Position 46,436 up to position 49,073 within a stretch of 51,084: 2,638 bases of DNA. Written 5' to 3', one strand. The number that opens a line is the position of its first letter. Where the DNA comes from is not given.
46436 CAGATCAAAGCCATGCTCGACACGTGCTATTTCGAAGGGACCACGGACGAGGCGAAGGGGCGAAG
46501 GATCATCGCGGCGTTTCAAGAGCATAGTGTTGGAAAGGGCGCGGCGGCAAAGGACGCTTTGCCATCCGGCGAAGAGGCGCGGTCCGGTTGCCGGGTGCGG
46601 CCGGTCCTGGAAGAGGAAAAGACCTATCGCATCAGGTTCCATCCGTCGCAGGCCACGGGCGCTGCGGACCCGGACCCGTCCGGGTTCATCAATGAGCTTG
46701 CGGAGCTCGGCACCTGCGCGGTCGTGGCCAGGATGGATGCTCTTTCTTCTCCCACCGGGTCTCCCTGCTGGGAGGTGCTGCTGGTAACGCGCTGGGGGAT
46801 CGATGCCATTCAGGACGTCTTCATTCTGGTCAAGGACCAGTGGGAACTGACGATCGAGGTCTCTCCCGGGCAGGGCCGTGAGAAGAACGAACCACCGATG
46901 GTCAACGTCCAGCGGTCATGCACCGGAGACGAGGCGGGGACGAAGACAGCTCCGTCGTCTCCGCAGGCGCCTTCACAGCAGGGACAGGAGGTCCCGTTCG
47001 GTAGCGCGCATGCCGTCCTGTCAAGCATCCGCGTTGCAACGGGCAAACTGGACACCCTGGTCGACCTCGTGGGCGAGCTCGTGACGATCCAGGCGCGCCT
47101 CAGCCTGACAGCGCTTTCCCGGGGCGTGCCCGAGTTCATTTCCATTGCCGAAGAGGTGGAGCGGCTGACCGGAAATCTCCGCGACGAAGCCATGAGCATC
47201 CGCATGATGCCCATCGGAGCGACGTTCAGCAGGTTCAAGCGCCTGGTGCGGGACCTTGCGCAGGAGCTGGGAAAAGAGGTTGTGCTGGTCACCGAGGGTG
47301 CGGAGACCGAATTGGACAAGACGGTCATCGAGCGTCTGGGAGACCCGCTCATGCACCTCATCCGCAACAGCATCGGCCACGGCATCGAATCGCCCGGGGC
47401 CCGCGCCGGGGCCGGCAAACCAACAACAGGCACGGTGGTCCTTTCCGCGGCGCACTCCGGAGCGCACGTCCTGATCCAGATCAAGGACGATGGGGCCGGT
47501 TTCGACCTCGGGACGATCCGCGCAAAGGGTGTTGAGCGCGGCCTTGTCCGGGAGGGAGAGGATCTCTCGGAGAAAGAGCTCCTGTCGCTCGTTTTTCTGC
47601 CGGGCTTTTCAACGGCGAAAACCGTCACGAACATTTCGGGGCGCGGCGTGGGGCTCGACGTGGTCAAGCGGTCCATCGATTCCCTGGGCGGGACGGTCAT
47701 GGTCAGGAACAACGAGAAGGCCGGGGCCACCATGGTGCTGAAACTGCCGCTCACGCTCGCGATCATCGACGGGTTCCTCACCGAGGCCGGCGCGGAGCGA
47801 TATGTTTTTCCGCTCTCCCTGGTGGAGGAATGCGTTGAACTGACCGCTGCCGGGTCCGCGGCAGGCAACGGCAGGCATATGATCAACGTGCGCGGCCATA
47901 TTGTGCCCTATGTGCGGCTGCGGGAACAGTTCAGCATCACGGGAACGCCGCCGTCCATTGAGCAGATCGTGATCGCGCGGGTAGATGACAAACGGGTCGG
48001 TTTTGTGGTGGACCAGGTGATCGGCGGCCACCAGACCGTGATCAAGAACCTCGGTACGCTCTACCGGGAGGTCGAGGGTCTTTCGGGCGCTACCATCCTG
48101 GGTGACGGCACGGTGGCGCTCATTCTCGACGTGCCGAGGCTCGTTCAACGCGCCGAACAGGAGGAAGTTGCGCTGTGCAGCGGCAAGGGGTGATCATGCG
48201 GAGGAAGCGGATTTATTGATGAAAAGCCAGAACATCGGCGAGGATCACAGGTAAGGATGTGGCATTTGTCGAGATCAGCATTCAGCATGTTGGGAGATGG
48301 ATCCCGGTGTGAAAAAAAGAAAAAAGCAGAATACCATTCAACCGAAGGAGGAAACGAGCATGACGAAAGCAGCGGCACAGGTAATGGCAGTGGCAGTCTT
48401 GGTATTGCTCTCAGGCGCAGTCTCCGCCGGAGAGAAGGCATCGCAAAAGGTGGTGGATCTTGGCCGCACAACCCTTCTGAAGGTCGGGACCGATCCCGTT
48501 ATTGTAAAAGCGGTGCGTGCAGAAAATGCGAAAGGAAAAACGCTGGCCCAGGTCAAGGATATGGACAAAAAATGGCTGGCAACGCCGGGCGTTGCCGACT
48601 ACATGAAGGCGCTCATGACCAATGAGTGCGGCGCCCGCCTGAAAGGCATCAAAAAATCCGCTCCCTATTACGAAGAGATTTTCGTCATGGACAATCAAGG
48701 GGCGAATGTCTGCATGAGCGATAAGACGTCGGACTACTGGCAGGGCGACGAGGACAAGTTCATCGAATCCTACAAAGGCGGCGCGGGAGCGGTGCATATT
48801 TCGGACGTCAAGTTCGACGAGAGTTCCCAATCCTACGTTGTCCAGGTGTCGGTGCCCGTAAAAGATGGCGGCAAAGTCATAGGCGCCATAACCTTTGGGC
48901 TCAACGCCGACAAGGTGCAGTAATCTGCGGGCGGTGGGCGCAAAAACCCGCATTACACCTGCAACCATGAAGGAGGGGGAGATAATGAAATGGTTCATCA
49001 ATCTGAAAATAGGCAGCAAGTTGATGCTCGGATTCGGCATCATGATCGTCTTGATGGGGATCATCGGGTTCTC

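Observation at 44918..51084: Sigma-54-driven chemosensory operon whose first gene is a REC-HD-GYP regulator overlapping cheA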

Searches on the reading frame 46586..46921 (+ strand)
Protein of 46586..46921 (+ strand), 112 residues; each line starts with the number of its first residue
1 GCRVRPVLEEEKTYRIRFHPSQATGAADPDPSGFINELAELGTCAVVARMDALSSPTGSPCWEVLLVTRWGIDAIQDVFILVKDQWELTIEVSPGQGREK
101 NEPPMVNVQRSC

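Call 78: find_homologous_proteins(query=window:46592-46903:+, max_evalue=0.001)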
Query seq(104 aa): 4 candidates shared short words with the query, none scored E <= 0.001.

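Call 85: predict_structure(protein=window:46586-46921:+)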
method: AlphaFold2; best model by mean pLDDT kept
length: 112 residues; sequences in the alignment: 1
mean_pLDDT: 56.5   pTM: 0.47
mean pLDDT of the five models: 56.5, 45.5, 44.1, 38.3, 35.6
residues with pLDDT >= 90: 0; 70-90: 21; 50-70: 61; < 50: 30
segments of 3 or more residues with pLDDT < 50: 1-8, 94-112
pLDDT, mean of each block of 10 residues (from residue 1): 46 71 58 71 54 56 70 61 61 47 31 30
secondary structure, 60 per line:
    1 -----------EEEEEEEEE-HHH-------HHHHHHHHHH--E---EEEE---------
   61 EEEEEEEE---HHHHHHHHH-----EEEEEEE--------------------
elements in order: E12-20 H32-41 E48-51 E61-68 H72-80 E86-92

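Call 88: fold_search(model_id=the predicted structure, library=pdb)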
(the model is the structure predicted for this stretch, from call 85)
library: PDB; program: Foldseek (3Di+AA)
matches with E <= 10: 1487; with E <= 0.001: 0
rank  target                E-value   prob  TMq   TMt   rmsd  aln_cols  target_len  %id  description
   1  2dcl_B                6.2e-03  0.99  0.44  0.49   4.8        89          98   17  Structure of PH1503 protein from Pyrococcus Horikoshii OT3 (released 2006-07-08)
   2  6mmo_C                8.0e-03  0.99  0.45  0.55   4.0        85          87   18  Carbon regulatory PII-like protein SbtB from Cyanobium sp. 7001 bound to AMP (released 2019-09-18)
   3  6ntb_A                1.0e-02  0.94  0.38  0.43   6.6        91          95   20  PII-like SbtB from Cyanobium sp PCC 7001 bound to ATP (released 2019-09-18)
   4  6mmo_B                1.4e-02  0.98  0.44  0.54   4.2        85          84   18  Carbon regulatory PII-like protein SbtB from Cyanobium sp. 7001 bound to AMP (released 2019-09-18)
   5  7w6d_A                1.4e-02  0.94  0.42  0.44   4.5       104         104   13  Polyketide cyclase OAC-F24I mutant from Cannabis sativa in complex with olivetolic acid (released 2022-02-02)
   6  2dcl_A                1.7e-02  0.99  0.47  0.52   4.4        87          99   18  Structure of PH1503 protein from Pyrococcus Horikoshii OT3 (released 2006-07-08)
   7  6mmo_A                1.7e-02  0.98  0.45  0.52   4.3        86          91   17  Carbon regulatory PII-like protein SbtB from Cyanobium sp. 7001 bound to AMP (released 2019-09-18)
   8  6mmo_E                1.7e-02  0.97  0.43  0.52   4.7        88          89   17  Carbon regulatory PII-like protein SbtB from Cyanobium sp. 7001 bound to AMP (released 2019-09-18)
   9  6mmc                  1.7e-02  0.94  0.41  0.48   5.9        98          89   16  Carbon regulatory PII-like protein SbtB from Cyanobium sp. 7001 bound to ADP (released 2019-09-18)
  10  2dcl_C                1.9e-02  0.97  0.43  0.48   5.1        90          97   17  Structure of PH1503 protein from Pyrococcus Horikoshii OT3 (released 2006-07-08)
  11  6mmq_A                2.2e-02  0.97  0.43  0.54   4.5        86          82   15  Carbon regulatory PII-like protein SbtB from Cyanobium sp. 7001 bound to cAMP (released 2019-09-18)
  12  6n4a_A                2.4e-02  0.97  0.43  0.53   4.5        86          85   15  PII-like SbtB from Cyanobium sp PCC 7001 (apo) (released 2019-09-18)
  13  6mmq_C                2.5e-02  0.97  0.44  0.54   4.9        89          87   18  Carbon regulatory PII-like protein SbtB from Cyanobium sp. 7001 bound to cAMP (released 2019-09-18)
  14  5b0f_A                2.5e-02  0.91  0.41  0.45   5.0       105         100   13  Polyketide cyclase OAC from Cannabis sativa, Y72F mutant (released 2016-01-27)
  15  3jb9_B                2.5e-02  0.84  0.40  0.07  10.7       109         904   16  Cryo-EM structure of the yeast spliceosome at 3.6 angstrom resolution (released 2015-09-23)
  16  1u0s_A                2.7e-02  1.00  0.52  0.65   4.6        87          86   14  Chemotaxis kinase CheA P2 domain in complex with response regulator CheY from the thermophile thermotoga maritima (released 2004-08-10)
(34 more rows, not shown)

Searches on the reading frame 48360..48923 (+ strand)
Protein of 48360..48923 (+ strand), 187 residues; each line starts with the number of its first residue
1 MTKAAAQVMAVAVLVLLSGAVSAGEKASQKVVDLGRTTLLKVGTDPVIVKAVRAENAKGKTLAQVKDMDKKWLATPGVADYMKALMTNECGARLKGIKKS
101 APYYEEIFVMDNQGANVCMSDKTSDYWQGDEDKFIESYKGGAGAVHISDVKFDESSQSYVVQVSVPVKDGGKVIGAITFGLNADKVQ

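Call 7: search_protein_families(library=pfam, proteins=[window:48360-48923:+], max_evalue=0.01)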
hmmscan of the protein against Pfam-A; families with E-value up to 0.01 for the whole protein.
window:48360-48923:+ (187 aa): 4 families
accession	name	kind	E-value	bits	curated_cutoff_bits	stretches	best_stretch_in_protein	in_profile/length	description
PF02743.24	dCache_1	-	5.4e-08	33.1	45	1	43-186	37-155/240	Cache domain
PF22673.2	MCP-like_PDC_1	-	5.9e-06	27.1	27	1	103-186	31-111/113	Methyl-accepting chemotaxis protein-like, first PDC sensor domain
PF14827.12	dCache_3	-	0.0021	18.1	25.7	1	102-184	66-145/239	Double sensory domain of two-component sensor kinase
PF17203.10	sCache_3_2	-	0.0031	18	28.4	1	157-186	101-131/140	Single cache domain 3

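Call 8: search_protein_families(library=ncbifam, proteins=[window:48360-48923:+], max_evalue=0.01)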
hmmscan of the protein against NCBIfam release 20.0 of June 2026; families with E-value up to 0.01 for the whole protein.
window:48360-48923:+ (187 aa): 2 families
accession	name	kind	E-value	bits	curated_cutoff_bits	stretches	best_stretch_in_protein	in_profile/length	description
NF008312.0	PRK11100.1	equivalog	0.00098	18.1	356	1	66-181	55-168/477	two-component system sensor histidine kinase CreC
NF051872.1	HisKinPhyk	equivalog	0.001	17.7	750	1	87-163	62-138/537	sensor histidine kinase PhyK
